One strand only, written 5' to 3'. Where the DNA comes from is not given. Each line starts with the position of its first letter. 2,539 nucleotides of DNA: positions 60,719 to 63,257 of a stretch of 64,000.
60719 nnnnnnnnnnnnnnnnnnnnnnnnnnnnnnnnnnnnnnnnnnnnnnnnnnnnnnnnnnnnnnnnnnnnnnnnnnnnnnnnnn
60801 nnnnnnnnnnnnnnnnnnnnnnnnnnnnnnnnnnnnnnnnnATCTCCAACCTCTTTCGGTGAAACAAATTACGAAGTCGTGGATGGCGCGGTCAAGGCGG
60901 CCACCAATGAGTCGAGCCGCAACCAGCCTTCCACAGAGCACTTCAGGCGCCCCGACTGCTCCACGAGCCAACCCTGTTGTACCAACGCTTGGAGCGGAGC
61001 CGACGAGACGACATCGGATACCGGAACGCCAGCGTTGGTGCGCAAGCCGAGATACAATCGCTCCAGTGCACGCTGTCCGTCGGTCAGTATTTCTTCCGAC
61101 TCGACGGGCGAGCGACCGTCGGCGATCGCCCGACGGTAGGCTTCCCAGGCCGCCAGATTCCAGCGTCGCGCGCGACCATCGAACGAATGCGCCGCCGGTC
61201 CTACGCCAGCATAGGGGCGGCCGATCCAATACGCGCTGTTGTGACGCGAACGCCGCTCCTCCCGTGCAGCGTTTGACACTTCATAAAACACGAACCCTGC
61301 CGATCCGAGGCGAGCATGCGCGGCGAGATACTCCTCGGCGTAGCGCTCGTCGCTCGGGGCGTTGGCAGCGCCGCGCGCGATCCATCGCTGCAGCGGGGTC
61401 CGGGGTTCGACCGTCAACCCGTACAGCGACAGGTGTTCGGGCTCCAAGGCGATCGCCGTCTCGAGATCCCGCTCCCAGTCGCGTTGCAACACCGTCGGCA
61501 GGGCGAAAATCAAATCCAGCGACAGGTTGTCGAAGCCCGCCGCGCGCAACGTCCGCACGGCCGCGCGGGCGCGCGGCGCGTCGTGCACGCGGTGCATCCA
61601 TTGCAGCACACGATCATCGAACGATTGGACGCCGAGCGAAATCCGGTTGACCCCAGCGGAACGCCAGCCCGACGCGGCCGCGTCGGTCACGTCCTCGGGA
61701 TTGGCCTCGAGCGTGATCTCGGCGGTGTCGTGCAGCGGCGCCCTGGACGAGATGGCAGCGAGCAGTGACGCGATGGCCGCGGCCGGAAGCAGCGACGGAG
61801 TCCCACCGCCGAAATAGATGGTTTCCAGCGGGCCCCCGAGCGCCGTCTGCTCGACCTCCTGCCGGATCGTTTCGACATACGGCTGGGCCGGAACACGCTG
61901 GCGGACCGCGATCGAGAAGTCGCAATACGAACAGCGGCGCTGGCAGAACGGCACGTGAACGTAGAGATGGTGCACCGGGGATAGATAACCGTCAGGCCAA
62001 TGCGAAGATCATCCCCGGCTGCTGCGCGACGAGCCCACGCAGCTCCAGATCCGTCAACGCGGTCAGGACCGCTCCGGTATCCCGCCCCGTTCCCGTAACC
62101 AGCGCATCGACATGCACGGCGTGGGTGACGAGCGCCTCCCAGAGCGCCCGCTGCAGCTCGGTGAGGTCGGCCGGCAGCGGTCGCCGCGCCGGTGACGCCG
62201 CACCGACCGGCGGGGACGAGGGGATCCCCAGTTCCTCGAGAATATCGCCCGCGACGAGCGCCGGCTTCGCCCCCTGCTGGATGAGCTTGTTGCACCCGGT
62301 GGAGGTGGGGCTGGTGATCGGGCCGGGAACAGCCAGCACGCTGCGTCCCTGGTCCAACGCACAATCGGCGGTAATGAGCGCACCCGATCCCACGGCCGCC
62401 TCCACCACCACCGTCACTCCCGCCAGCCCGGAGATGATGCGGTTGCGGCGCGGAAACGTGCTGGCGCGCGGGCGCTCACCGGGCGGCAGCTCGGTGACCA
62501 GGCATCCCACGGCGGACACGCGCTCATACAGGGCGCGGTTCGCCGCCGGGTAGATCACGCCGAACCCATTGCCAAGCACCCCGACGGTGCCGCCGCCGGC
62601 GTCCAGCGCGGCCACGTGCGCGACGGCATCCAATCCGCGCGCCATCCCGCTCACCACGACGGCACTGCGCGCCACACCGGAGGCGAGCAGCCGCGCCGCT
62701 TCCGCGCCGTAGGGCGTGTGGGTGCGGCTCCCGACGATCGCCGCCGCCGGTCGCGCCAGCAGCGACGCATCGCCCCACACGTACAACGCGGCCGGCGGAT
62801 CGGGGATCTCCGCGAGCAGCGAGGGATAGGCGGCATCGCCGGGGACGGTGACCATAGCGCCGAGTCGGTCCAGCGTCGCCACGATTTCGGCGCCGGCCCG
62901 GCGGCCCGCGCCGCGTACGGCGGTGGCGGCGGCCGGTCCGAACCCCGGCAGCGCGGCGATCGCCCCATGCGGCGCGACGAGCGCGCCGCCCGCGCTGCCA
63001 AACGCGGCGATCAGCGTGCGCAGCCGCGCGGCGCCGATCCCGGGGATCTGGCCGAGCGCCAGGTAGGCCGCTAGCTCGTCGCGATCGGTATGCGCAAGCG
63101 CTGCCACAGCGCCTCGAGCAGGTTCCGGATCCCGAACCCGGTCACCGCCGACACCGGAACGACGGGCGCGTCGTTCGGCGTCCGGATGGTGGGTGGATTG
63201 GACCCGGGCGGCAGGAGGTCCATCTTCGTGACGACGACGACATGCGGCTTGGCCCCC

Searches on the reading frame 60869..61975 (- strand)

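Call 49: search_protein_families(library=pfam, proteins=[window:60869-61975:-], max_evalue=0.00001)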
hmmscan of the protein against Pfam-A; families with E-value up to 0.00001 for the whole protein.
window:60869-61975:- (368 aa): 2 families
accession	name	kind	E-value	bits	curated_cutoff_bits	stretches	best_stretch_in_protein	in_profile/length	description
PF04055.27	Radical_SAM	-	3.3e-27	96.1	29.5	1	5-172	1-164/166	Radical SAM superfamily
PF06969.22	HemN_C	-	8.8e-06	26.1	24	0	298-352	2-66/67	HemN C-terminal domain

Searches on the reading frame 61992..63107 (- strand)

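Call 49: search_protein_families(library=pfam, proteins=[window:61992-63107:-], max_evalue=0.00001)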
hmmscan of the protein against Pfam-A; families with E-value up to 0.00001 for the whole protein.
window:61992-63107:- (371 aa): 2 families
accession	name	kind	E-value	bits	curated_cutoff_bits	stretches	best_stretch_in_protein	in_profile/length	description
PF02481.21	DNA_processg_A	-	2.6e-71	239.6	29.6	1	81-282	4-209/212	DNA recombination-mediator protein A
PF17782.7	DprA_WH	-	6.5e-14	52.2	22.9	1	307-366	2-61/61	DprA winged helix domain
